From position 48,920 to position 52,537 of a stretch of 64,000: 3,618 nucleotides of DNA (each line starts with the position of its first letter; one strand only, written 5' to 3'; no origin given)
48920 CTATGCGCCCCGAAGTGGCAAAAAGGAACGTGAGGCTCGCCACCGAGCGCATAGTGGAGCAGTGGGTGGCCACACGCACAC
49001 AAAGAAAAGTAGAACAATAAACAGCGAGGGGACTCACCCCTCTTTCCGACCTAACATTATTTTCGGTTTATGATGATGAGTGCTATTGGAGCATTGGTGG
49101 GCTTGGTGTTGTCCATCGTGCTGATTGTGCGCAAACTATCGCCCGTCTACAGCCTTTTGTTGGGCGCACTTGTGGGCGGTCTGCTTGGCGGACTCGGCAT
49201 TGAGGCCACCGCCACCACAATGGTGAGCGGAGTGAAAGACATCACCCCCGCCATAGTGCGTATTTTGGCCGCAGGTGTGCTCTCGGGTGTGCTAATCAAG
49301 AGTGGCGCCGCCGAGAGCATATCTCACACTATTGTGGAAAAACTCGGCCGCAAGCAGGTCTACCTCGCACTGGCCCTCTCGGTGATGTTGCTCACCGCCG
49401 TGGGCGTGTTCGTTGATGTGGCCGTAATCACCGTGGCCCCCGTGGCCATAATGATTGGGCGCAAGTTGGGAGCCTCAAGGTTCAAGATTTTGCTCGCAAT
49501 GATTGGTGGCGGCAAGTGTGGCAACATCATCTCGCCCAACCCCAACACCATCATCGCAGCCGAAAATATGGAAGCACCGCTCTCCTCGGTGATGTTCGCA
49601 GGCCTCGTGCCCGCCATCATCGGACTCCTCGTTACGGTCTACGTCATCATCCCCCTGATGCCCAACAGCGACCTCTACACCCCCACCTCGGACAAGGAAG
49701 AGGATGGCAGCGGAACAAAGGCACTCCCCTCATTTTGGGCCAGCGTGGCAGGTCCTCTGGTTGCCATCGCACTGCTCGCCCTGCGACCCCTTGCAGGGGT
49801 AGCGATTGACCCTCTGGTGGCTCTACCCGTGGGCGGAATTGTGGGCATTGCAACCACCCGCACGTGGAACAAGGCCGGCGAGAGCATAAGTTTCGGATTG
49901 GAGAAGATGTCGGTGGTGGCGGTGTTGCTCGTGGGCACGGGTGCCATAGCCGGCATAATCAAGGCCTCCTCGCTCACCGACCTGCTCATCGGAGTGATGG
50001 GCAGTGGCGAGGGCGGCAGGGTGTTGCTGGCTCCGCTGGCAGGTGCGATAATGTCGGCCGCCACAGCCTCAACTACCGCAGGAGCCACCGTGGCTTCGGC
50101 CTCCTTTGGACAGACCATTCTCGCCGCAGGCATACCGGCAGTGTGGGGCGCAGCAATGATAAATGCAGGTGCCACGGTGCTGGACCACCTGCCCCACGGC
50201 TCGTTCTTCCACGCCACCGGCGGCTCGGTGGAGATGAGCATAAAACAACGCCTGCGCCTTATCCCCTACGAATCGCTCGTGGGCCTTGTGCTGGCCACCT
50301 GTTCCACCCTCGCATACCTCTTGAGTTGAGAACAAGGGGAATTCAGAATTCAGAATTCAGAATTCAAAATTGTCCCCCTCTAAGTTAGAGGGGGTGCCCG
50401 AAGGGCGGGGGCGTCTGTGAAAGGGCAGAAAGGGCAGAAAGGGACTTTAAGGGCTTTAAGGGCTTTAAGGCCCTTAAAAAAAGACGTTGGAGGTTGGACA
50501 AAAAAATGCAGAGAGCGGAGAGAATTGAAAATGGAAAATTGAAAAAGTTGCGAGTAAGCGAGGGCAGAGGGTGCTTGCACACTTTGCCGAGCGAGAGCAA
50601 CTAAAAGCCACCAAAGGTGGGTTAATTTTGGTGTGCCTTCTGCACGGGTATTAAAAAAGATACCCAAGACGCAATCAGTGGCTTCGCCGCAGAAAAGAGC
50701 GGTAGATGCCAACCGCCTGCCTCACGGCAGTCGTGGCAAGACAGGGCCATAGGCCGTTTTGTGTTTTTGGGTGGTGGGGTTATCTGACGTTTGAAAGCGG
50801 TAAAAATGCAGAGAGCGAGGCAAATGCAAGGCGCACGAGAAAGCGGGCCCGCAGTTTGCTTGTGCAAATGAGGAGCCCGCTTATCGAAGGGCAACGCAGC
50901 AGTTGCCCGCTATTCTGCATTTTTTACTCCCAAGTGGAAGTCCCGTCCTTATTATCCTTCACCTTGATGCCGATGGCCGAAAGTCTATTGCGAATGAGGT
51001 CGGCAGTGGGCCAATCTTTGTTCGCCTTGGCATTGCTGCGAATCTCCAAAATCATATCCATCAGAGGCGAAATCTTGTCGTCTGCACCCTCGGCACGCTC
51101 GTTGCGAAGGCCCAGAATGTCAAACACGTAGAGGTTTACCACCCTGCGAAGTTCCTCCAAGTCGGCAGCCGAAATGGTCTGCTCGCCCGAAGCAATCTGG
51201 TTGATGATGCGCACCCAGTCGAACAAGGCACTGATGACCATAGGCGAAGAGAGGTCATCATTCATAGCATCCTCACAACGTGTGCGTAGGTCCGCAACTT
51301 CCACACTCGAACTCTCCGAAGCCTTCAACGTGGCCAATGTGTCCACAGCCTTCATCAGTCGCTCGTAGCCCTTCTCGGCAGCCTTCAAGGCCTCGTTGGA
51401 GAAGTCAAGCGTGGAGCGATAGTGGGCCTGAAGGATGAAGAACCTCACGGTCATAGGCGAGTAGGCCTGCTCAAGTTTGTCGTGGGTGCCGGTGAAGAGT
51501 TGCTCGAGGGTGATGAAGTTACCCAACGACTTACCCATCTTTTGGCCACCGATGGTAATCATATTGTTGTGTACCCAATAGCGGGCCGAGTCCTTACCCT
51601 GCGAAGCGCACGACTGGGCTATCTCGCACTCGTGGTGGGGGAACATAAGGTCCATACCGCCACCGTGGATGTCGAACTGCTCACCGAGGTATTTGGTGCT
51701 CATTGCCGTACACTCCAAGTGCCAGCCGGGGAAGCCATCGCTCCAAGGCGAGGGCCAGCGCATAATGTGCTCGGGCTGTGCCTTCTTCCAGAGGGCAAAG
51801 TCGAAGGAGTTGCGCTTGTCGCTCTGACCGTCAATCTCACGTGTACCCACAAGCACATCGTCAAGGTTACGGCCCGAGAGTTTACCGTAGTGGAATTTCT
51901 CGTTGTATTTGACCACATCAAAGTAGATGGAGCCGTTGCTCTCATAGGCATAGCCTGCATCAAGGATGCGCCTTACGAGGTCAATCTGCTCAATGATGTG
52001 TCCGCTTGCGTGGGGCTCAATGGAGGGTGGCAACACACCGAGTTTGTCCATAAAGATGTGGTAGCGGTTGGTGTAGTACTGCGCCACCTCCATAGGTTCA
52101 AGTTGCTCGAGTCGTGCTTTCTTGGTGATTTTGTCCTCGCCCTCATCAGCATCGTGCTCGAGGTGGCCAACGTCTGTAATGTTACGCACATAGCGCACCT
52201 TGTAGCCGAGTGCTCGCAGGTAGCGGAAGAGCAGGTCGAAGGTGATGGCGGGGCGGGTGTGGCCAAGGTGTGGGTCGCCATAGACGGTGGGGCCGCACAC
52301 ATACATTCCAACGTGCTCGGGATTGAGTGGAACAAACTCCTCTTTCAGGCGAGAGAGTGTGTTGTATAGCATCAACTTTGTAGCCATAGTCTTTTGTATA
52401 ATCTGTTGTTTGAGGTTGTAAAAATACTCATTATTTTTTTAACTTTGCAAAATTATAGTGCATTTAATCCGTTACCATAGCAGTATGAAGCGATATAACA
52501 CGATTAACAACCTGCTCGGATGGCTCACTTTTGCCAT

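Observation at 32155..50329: Candidate PUL for Clostridioides difficile-type (type V) lipoteichoic acid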

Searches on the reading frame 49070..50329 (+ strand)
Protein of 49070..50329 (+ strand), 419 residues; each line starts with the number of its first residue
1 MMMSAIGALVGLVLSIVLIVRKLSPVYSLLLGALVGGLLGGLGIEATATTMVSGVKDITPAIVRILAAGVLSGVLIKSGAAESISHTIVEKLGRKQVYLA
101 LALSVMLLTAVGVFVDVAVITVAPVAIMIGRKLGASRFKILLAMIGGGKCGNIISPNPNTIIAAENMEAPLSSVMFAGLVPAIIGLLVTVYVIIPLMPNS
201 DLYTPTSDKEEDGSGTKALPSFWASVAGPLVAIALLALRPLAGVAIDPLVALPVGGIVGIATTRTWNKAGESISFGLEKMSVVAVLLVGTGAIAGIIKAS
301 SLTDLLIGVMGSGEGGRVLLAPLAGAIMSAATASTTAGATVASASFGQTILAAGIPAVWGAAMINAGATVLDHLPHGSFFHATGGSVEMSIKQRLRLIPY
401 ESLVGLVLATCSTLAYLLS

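Call 4: search_protein_families(library=pfam, proteins=[window:49070-50329:+])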
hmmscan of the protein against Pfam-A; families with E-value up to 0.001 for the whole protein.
window:49070-50329:+ (419 aa): 3 families
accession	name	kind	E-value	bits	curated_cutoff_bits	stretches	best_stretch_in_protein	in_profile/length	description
PF02447.22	GntP_permease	-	8.9e-24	84.4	22.5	1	6-414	4-435/440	GntP family permease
PF03600.22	CitMHS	-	4.4e-10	39.6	31.9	1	17-347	3-316/336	Citrate transporter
PF13726.12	Na_H_antiport_2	-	9.5e-10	39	29.8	2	226-309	4-82/87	Na+-H+ antiporter family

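Call 19: search_protein_families(library=ncbifam, proteins=[P0004, window:49070-50329:+], max_evalue=0.01)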
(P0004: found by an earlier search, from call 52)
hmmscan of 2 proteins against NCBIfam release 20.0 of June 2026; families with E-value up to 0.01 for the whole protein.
P0004 (255 aa): 6 families
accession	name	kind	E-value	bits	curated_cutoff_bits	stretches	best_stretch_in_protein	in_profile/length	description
NF003842.0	PRK05421.1-4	equivalog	3e-13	49.8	144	1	20-253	28-256/259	endonuclease/exonuclease/phosphatase family protein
TIGR00633.1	xth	equivalog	5.1e-08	32.7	99.05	1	24-193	1-161/255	exodeoxyribonuclease III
NF003840.0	PRK05421.1-2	equivalog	1.2e-05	24.5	163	1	129-253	154-279/282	endonuclease/exonuclease/phosphatase family protein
TIGR00195.1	exoDNase_III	equivalog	2.2e-05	24.2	182.55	1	24-193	1-158/254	exodeoxyribonuclease III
NF008733.0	PRK11756.1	equivalog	3.7e-05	23.1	280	1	25-172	2-133/269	exodeoxyribonuclease III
NF033681.1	ExeM_NucH_DNase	subfamily_domain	0.0043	16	300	1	154-210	412-475/546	ExeM/NucH family extracellular endonuclease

window:49070-50329:+ (419 aa): 6 families
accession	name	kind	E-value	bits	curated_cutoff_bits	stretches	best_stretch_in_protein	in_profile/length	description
TIGR00791.1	gntP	subfamily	6.5e-24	84.7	292.75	1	8-242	6-243/439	gluconate:H+ symporter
NF007781.0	PRK10472.1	equivalog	2e-17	63.3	625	1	2-243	7-247/446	gluconate transporter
NF007459.0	PRK10034.1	equivalog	7.7e-15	54.9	647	1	6-237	7-240/447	gluconate permease GntP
NF007395.0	PRK09921.1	equivalog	1.4e-09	37.6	618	1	9-246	12-252/445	D-serine transporter DsdX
NF011560.0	PRK14984.1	equivalog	2.8e-08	33.5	744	1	8-380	6-399/438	gluconate transporter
NF007332.0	PRK09821.1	equivalog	2.7e-05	23.3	524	1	8-197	10-200/454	GntP family transporter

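Call 44: search_solved_structures(query=P0004, max_evalue=0.01, show_alignments=1)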
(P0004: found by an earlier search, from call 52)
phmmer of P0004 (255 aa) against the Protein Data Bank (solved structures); distinct sequences matched with E-value up to 0.01: 1.
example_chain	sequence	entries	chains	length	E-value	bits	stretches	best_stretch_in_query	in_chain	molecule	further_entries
6lpm_A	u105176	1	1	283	1.2e-07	34.1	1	14-180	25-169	Exodeoxyribonuclease III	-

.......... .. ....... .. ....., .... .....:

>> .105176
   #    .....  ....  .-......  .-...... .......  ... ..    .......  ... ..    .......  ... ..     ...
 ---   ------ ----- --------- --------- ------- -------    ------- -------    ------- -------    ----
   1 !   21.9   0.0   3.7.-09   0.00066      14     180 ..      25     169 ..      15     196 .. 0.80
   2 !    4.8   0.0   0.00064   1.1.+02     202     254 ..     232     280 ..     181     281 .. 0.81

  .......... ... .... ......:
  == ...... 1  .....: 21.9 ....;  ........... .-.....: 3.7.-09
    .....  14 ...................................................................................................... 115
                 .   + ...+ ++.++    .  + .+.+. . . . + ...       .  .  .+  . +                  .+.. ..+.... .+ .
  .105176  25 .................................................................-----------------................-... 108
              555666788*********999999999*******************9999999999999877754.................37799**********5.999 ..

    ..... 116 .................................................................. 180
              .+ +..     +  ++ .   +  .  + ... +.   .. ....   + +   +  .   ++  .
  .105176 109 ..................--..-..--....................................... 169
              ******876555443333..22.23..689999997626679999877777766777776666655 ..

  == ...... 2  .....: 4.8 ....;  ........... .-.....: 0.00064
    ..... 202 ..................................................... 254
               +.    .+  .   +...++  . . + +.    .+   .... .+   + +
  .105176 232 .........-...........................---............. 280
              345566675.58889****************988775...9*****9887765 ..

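Call 52: list_cluster_members(proteins=[window:49070-50329:+, window:47860-49020:+, window:43327-45492:+, window:45535-47823:+, window:41021-41788:+, L079:17171-18490:+, L079:18556-20055:+, L077:15570-16985:+, L077:13959-15434:+])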
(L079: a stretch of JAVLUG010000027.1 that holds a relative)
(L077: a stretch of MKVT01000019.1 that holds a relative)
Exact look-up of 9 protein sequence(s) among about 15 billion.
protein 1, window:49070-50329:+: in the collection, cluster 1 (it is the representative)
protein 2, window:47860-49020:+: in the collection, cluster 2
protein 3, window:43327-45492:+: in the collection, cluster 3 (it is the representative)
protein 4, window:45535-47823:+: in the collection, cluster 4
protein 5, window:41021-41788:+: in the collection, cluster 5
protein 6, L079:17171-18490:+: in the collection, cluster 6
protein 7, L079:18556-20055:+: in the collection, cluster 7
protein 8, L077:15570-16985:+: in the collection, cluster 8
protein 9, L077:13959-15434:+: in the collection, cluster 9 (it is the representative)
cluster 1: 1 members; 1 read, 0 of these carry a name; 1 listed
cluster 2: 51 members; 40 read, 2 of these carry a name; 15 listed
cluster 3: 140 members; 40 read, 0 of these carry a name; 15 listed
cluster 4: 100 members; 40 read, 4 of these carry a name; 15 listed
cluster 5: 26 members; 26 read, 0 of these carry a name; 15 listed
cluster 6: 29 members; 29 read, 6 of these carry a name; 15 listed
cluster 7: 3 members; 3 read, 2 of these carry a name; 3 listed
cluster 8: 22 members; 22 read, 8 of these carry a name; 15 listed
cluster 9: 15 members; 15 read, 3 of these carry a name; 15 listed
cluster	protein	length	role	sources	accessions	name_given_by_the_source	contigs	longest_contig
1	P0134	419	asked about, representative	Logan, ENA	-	-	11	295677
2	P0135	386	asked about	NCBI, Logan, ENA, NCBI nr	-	-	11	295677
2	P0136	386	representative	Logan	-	-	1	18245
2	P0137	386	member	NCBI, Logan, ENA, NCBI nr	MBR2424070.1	MAG: glycerate kinase [Tidjanibacter sp.] | glycerate kinase [Tidjanibacter sp.]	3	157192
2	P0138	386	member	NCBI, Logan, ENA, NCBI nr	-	-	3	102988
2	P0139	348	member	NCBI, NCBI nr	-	-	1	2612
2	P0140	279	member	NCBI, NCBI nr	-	-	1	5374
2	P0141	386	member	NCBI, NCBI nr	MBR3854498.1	MAG: glycerate kinase [Tidjanibacter sp.] | glycerate kinase [Tidjanibacter sp.]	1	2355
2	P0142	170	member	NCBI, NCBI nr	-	-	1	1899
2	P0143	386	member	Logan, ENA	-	-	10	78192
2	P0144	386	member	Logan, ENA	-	-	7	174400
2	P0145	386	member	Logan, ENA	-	-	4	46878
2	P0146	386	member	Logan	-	-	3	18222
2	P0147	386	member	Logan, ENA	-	-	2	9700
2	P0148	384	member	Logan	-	-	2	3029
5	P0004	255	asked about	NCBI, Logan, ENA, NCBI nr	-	-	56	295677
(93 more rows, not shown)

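Call 89: search_solved_structures(query=A4, max_evalue=0.01)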
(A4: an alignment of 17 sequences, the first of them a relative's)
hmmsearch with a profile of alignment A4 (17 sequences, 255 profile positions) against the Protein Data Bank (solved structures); distinct sequences matched with E-value up to 0.01: 56.
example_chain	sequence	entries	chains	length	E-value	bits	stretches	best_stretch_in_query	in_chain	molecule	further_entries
3l1w_A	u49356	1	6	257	3.6e-07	32.7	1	145-252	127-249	Uncharacterized protein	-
4fpv_A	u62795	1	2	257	3.7e-07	32.7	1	99-235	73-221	Tyrosyl-DNA phosphodiesterase 2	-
4f1h_B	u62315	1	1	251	7.8e-07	31.6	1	99-235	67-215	Tyrosyl-DNA phosphodiesterase 2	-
4f1h_A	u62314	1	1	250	1e-06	31.3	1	99-235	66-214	Tyrosyl-DNA phosphodiesterase 2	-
3g6s_A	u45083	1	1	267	1.4e-06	30.8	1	141-254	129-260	Putative endonuclease/exonuclease/phosphatase family protein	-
6lpm_A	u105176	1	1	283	1.8e-06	30.5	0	98-195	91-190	Exodeoxyribonuclease III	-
6ca4_A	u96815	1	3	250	3.1e-06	29.7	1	99-206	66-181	Tyrosyl-DNA phosphodiesterase 2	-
1ako_A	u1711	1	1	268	1.7e-05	27.3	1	96-196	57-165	EXONUCLEASE III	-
5cfe_A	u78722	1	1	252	3.1e-05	26.4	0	217-253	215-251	Exodeoxyribonuclease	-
7cd6_A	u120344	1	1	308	3.4e-05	26.3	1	21-195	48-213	DNA-(apurinic or apyrimidinic site) endonuclease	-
6w2p_A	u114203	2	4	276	5.7e-05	25.5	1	23-195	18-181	DNA-(apurinic or apyrimidinic site) lyase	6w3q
7cd5_A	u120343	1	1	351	6.2e-05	25.4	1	21-195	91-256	DNA-(apurinic or apyrimidinic site) endonuclease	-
5ino_A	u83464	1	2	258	6.4e-05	25.4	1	97-186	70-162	Tyrosyl-DNA phosphodiesterase 2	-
5j3p_A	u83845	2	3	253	6.8e-05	25.3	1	97-187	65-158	Tyrosyl-DNA phosphodiesterase 2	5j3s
5wn3_A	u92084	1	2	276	7.4e-05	25.2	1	23-195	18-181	DNA-(apurinic or apyrimidinic site) lyase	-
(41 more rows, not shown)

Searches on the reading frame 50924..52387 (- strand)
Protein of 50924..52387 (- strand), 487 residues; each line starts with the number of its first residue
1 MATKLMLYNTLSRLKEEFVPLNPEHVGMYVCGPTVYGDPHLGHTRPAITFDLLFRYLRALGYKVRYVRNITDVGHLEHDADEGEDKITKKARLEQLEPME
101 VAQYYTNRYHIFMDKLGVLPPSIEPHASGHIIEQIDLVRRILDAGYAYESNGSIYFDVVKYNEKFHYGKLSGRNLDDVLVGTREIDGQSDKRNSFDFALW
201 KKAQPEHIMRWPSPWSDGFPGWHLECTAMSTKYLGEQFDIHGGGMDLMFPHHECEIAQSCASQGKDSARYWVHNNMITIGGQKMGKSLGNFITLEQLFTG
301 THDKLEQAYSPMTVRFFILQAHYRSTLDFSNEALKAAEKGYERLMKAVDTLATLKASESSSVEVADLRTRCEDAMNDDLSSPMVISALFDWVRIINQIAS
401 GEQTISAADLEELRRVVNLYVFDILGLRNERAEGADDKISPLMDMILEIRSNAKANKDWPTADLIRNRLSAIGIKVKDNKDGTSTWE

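Call 4: search_protein_families(library=pfam, proteins=[window:50924-52387:-])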
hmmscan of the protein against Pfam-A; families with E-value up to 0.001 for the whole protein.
window:50924-52387:- (487 aa): 6 families
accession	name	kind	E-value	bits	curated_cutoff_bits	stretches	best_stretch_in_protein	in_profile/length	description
PF01406.26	tRNA-synt_1e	-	4.7e-107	358.3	27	1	18-338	2-300/301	tRNA synthetases class I (C) catalytic domain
PF09334.17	tRNA-synt_1g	-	1.3e-07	31.2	20.1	1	35-118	10-83/391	tRNA synthetases class I (M)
PF09190.17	DALR_2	-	4.7e-07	30.7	22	1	372-427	3-55/57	DALR domain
PF23493.1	CysS_C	-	1.6e-05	25.3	23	1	439-482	4-47/51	Cysteinyl-tRNA ligase anticodon binding domain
PF00133.28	tRNA-synt_1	-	2.2e-05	23.9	22.7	0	29-68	28-67/414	tRNA synthetases class I (I, L, M and V)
PF01921.24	tRNA-synt_1f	-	3.3e-05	23.4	27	0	276-364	274-356/360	tRNA synthetases class I (K)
